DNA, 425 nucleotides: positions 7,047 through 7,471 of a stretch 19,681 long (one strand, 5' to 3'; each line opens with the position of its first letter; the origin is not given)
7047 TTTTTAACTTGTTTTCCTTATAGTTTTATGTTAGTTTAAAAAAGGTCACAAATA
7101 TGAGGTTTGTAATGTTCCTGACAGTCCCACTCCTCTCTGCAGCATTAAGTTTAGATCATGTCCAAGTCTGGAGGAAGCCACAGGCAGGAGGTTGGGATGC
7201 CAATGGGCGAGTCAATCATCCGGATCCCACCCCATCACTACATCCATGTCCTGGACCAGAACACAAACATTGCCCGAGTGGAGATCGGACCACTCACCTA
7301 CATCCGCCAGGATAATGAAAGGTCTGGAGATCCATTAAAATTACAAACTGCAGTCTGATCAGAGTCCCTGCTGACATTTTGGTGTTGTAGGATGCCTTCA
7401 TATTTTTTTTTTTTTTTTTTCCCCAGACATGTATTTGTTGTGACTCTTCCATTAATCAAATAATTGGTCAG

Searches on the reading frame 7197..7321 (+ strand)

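Call 62: search_protein_families(library=pfam, proteins=[window:7197-7321:+], max_evalue=0.01)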
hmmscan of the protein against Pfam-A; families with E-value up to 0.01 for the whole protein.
window:7197-7321:+ (41 aa): 1 family
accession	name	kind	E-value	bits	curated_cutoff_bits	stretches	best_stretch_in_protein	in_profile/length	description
PF17795.6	Vault_3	-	0.0041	17.6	28.8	1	9-41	5-37/62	Major Vault Protein Repeat domain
